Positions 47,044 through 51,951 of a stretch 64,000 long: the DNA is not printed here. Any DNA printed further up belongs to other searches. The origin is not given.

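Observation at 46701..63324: A 16-kb co-directional glycan operon behind one strong promoter, immediately downstream of an orphan receiver-only response regulator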

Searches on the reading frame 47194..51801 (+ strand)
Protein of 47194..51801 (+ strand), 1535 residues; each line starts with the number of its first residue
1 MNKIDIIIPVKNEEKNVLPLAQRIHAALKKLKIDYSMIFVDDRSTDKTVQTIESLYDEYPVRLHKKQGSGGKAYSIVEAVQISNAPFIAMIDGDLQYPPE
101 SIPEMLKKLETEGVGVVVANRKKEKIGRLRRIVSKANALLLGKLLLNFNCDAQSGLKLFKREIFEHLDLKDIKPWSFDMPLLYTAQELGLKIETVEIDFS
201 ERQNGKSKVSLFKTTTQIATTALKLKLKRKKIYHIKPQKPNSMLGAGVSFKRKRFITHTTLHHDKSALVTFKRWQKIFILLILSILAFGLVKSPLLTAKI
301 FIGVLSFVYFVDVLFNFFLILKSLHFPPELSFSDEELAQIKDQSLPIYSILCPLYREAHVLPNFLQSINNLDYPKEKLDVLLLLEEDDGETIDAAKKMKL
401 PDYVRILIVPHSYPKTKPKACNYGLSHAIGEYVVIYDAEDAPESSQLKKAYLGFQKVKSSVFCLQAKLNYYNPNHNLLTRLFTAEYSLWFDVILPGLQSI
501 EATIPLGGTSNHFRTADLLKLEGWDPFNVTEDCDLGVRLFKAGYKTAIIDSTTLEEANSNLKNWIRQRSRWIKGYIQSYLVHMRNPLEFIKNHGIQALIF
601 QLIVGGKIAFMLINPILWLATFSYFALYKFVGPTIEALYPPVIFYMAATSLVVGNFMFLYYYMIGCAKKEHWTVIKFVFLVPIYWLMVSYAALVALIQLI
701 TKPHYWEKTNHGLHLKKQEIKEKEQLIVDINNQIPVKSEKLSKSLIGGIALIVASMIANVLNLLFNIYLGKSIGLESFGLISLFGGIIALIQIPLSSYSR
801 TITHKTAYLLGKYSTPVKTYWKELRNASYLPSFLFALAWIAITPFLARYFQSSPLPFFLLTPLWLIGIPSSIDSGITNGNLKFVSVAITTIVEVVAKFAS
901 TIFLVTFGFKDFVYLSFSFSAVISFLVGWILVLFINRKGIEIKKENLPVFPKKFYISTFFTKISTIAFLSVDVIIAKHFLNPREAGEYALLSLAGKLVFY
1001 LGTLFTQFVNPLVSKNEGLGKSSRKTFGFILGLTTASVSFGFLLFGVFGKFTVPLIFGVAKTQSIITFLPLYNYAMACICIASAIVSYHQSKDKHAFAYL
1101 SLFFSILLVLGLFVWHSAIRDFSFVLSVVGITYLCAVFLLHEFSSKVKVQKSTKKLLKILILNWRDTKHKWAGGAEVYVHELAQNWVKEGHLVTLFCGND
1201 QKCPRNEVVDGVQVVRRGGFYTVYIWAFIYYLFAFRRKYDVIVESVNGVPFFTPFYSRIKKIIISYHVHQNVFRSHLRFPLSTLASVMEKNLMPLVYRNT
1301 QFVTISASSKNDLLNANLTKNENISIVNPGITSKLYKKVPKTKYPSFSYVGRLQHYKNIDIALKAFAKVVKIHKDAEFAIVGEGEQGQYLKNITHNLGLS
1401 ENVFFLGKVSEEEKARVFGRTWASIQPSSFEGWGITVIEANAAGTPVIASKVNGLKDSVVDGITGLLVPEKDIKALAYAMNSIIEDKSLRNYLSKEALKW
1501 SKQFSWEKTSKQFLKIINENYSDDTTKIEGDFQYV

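Call 4: search_protein_families(library=pfam, proteins=[window:47194-51801:+], max_evalue=0.01)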
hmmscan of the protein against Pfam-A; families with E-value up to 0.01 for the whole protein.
window:47194-51801:+ (1535 aa): 12 families
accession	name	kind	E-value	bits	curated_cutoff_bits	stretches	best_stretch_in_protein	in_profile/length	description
PF00534.26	Glycos_transf_1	-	1e-43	149.3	26.4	1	1340-1500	11-172/172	Glycosyl transferases group 1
PF00535.33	Glycos_transf_2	-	2.9e-34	118.9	23.3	2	6-166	2-166/168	Glycosyl transferase family 2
PF13692.12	Glyco_trans_1_4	-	5.8e-32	111.3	27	1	1346-1486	3-142/142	Glycosyl transferases group 1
PF13641.12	Glyco_tranf_2_3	-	2.4e-29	103.4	27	2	348-574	3-230/230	Glycosyltransferase like family 2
PF13632.12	Glyco_trans_2_3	-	1.3e-20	74.5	27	1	432-628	1-169/198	Glycosyl transferase family group 2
PF13439.12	Glyco_transf_4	-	1.5e-13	51.6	28.5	1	1173-1331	2-166/170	Glycosyltransferase Family 4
PF20706.3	GT4-conflict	-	2.1e-08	34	26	1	1319-1461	169-322/385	Family 4 Glycosyltransferase in conflict systems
PF13579.12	Glyco_trans_4_4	-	1.9e-06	28.7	29.7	1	1173-1324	1-152/158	Glycosyl transferase 4-like domain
PF13506.12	Glyco_transf_21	-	7e-06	26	21.7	0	66-119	12-65/174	Glycosyl transferase family 21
PF10111.15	Glyco_tranf_2_2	-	0.0001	22.3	27.3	0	6-107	2-104/276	Glycosyltransferase like family 2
PF13524.12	Glyco_trans_1_2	-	0.0025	18.2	25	1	1371-1514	10-143/144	Glycosyl transferase-like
PF12089.13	DUF3566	-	0.0028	18.4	22.2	0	670-768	12-105/118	Transmembrane domain of unknown function (DUF3566)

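Call 12: find_encoding_contigs(protein=window:47194-51801:+, flank=10000, max_places=6)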
Protein window:47194-51801:+ (1535 aa): 4 contigs read that carry it; 2 places shown.
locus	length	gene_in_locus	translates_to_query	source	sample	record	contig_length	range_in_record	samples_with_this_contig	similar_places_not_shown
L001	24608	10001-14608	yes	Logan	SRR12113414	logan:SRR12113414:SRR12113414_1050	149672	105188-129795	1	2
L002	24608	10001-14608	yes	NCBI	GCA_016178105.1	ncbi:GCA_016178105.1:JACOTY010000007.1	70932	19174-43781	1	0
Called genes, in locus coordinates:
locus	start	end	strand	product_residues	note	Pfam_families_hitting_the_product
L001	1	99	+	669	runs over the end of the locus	PF04851:ResIII, PF17757:UvrB_inter, PF27431:UvrB_3rd, PF00271:Helicase_C, PF12344:UvrB, PF02151:UVR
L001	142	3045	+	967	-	PF00005:ABC_tran (faint), PF02463:SMC_N (faint), PF13304:AAA_21 (faint), PF13481:AAA_25 (faint), PF13555:AAA_29 (faint), PF20703:nSTAND1 (faint), PF17760:UvrA_inter, PF17755:UvrA_DNA-bind, +2 more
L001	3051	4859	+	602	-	PF01841:Transglut_core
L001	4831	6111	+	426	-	PF01541:GIY-YIG, PF08459:UvrC_RNaseH_dom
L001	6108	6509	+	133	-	PF04020:Phage_holin_4_2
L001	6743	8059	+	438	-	PF00496:SBP_bac_5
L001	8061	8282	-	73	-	-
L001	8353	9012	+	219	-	PF00160:Pro_isomerase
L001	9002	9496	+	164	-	PF00300:His_Phos_1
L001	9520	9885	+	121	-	PF00072:Response_reg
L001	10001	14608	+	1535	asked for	PF00535:Glycos_transf_2, PF00535:Glycos_transf_2, PF13641:Glyco_tranf_2_3, PF13632:Glyco_trans_2_3, PF13439:Glyco_transf_4, PF00534:Glycos_transf_1, PF13692:Glyco_trans_1_4, PF20706:GT4-conflict, +2 more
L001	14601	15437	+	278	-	PF01636:APH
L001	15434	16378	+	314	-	-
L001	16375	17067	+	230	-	PF13489:Methyltransf_23, PF08242:Methyltransf_12 (weak), PF08241:Methyltransf_11, PF13847:Methyltransf_31 (weak)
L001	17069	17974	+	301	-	PF00535:Glycos_transf_2, PF10111:Glyco_tranf_2_2 (weak), PF13641:Glyco_tranf_2_3, PF13632:Glyco_trans_2_3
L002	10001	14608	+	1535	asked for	PF00535:Glycos_transf_2, PF00535:Glycos_transf_2, PF13641:Glyco_tranf_2_3, PF13632:Glyco_trans_2_3, PF13439:Glyco_transf_4, PF00534:Glycos_transf_1, PF13692:Glyco_trans_1_4, PF20706:GT4-conflict, +2 more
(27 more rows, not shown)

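Call 13: find_homologous_proteins(query=window:47194-51798:+)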
Query window:47194-51798:+ (1535 aa): 1805 proteins with E <= 0.001 among 8000 candidates; the best 120 are listed.
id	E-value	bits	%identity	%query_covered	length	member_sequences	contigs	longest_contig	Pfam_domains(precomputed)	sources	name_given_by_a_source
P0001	0.0e+0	3454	100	100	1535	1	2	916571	PF13632.13,PF13506.14,PF13641.13,PF00534.27,PF13579.13,PF13439.13,PF00535.33,PF20706.4,PF13692.13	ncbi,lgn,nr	ncbi:glycosyltransferase [Candidatus Woesebacteria bacterium]|nr:glycosyltransferase [Candidatus Woe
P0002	0.0e+0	1973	56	99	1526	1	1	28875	PF13632.13,PF13506.14,PF13641.13,PF00534.27,PF13579.13,PF13439.13,PF00535.33,PF20706.4,PF13692.13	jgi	-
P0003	0.0e+0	1947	55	99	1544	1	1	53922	PF13632.13,PF13641.13,PF00534.27,PF13579.13,PF13524.13,PF13439.13,PF00535.33,PF20706.4,PF13692.13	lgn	-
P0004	0.0e+0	1893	54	99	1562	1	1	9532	PF13632.13,PF10111.15,PF13641.13,PF00534.27,PF13579.13,PF13439.13,PF00535.33,PF20706.4,PF13692.13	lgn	-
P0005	0.0e+0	1881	54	99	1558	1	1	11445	PF13632.13,PF13641.13,PF00534.27,PF13579.13,PF13439.13,PF00535.33,PF20706.4,PF13692.13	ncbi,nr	ncbi:glycosyltransferase [Candidatus Microgenomates bacterium]|nr:glycosyltransferase [Candidatus Mi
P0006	0.0e+0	1870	55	99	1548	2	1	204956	PF13632.13,PF10111.15,PF13641.13,PF00534.27,PF13439.13,PF00535.33,PF20706.4,PF13692.13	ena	-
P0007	0.0e+0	1851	54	99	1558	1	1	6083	PF13632.13,PF10111.15,PF13506.14,PF13641.13,PF00534.27,PF13579.13,PF13439.13,PF00535.33,PF20706.4,PF13692.13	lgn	-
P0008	0.0e+0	1846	53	99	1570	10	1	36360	PF13632.13,PF13506.14,PF13641.13,PF00534.27,PF13579.13,PF13439.13,PF00535.33,PF20706.4,PF13692.13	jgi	-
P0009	0.0e+0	1845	53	99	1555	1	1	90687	PF13632.13,PF13641.13,PF00534.27,PF13439.13,PF00535.33,PF20706.4,PF13692.13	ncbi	-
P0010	0.0e+0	1832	54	99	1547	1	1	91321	PF13632.13,PF13506.14,PF13641.13,PF00534.27,PF13579.13,PF13439.13,PF00535.33,PF20706.4,PF13692.13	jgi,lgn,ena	-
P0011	0.0e+0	1831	52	99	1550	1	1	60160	PF13632.13,PF13506.14,PF13641.13,PF00534.27,PF13579.13,PF13439.13,PF00535.33,PF20706.4,PF13692.13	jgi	jgi:glycosyltransferase XagB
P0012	0.0e+0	1831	52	98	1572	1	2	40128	PF13632.13,PF10111.15,PF13506.14,PF13641.13,PF00534.27,PF13579.13,PF13439.13,PF00535.33,PF20706.4,PF13692.13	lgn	-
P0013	0.0e+0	1828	52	99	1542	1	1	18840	PF13632.13,PF10111.15,PF13506.14,PF13641.13,PF00534.27,PF13439.13,PF00535.33,PF20706.4,PF13692.13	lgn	-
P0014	0.0e+0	1827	53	99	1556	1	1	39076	PF13632.13,PF13506.14,PF13641.13,PF00534.27,PF13579.13,PF13524.13,PF13439.13,PF00535.33,PF20706.4,PF13692.13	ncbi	-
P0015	0.0e+0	1824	54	99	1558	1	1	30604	PF13632.13,PF13641.13,PF00534.27,PF13524.13,PF13439.13,PF00535.33,PF20706.4,PF13692.13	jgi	jgi:glycosyltransferase XagB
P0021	0.0e+0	1793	52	100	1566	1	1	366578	PF13632.13,PF01943.23,PF13506.14,PF13641.13,PF00534.27,PF13579.13,PF13524.13,PF13439.13,PF00535.33,PF20706.4,PF13692.13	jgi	-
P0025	0.0e+0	1787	52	100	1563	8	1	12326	PF13632.13,PF01943.23,PF13506.14,PF13641.13,PF00534.27,PF13579.13,PF13439.13,PF00535.33,PF20706.4,PF13692.13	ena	-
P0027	0.0e+0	1783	51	99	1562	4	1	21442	PF13632.13,PF01943.23,PF13506.14,PF13641.13,PF00534.27,PF13579.13,PF13439.13,PF00535.33,PF20706.4,PF13692.13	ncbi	-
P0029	0.0e+0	1777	51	99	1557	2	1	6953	PF13632.13,PF01943.23,PF13641.13,PF00534.27,PF13579.13,PF13439.13,PF00535.33,PF20706.4,PF13692.13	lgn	-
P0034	0.0e+0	1773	51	99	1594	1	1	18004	PF13632.13,PF01943.23,PF13506.14,PF13641.13,PF00534.27,PF13579.13,PF13524.13,PF13439.13,PF00535.33,PF20706.4,PF13692.13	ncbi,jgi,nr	ncbi:glycosyltransferase [Candidatus Microgenomates bacterium]|nr:MAG: glycosyltransferase [Candidat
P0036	0.0e+0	1768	52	99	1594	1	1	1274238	PF13632.13,PF13641.13,PF00534.27,PF13579.13,PF13439.13,PF00535.33,PF20706.4,PF13692.13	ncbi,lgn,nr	ncbi:glycosyltransferase [Candidatus Woesebacteria bacterium]|nr:MAG: glycosyltransferase [Candidatu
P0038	0.0e+0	1768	52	99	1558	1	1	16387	PF13632.13,PF01943.23,PF13641.13,PF00534.27,PF13579.13,PF13439.13,PF00535.33,PF20706.4,PF13692.13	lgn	-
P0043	0.0e+0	1763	52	99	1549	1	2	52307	PF13632.13,PF01943.23,PF10111.15,PF13641.13,PF00534.27,PF13579.13,PF13439.13,PF13440.12,PF00535.33,PF20706.4,PF13692.13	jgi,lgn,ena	-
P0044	0.0e+0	1761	53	99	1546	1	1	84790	PF13632.13,PF13641.13,PF00534.27,PF13439.13,PF13440.12,PF00535.33,PF20706.4,PF13692.13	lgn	-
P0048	0.0e+0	1755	52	99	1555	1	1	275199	PF13632.13,PF01943.23,PF10111.15,PF13506.14,PF13641.13,PF00534.27,PF13579.13,PF13439.13,PF00535.33,PF20706.4,PF13692.13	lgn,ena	-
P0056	0.0e+0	1751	51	100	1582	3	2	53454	PF13632.13,PF01943.23,PF13641.13,PF00534.27,PF13579.13,PF13524.13,PF13439.13,PF00535.33,PF20706.4,PF13692.13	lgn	-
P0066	0.0e+0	1735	51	99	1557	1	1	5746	PF13632.13,PF01943.23,PF13641.13,PF00534.27,PF13579.13,PF13439.13,PF00535.33,PF20706.4,PF13692.13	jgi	jgi:cellulose synthase/poly-beta-1,6-N-acetylglucosamine synthase-like glycosyltransferase/glycosylt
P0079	0.0e+0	1727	51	99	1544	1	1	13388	PF13632.13,PF01943.23,PF13506.14,PF13641.13,PF00534.27,PF13579.13,PF13524.13,PF13439.13,PF00535.33,PF20706.4,PF13692.13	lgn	-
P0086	0.0e+0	1719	50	99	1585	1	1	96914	PF13632.13,PF01943.23,PF10111.15,PF13641.13,PF00534.27,PF13579.13,PF13524.13,PF13439.13,PF00535.33,PF20706.4,PF13692.13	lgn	-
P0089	0.0e+0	1717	51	99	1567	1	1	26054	PF13632.13,PF10111.15,PF13641.13,PF00534.27,PF13579.13,PF13439.13,PF13440.12,PF00535.33,PF20706.4,PF13692.13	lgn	-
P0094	0.0e+0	1713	50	99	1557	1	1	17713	PF13632.13,PF01943.23,PF10111.15,PF13506.14,PF13641.13,PF00534.27,PF13579.13,PF13439.13,PF00535.33,PF20706.4,PF13692.13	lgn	-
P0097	0.0e+0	1711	50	100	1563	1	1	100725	PF13632.13,PF01943.23,PF13641.13,PF00534.27,PF13579.13,PF13439.13,PF00535.33,PF20706.4,PF13692.13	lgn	-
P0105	0.0e+0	1708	51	99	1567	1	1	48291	PF13632.13,PF10111.15,PF13641.13,PF00534.27,PF13579.13,PF13439.13,PF13440.12,PF00535.33,PF20706.4,PF13692.13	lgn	-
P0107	0.0e+0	1708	51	99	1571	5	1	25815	PF13632.13,PF01943.23,PF13641.13,PF00534.27,PF13579.13,PF13439.13,PF00535.33,PF20706.4,PF13692.13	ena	-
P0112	0.0e+0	1705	50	99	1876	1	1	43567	PF13632.13,PF10111.15,PF13641.13,PF00534.27,PF13579.13,PF13439.13,PF00535.33,PF20706.4,PF13692.13,PF01636.30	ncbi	-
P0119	0.0e+0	1700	51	99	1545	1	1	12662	PF01943.23,PF10111.15,PF13506.14,PF13579.13,PF13524.13,PF13439.13,PF00535.33,PF13692.13,PF13632.13,PF13641.13,PF00534.27,PF20706.4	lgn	-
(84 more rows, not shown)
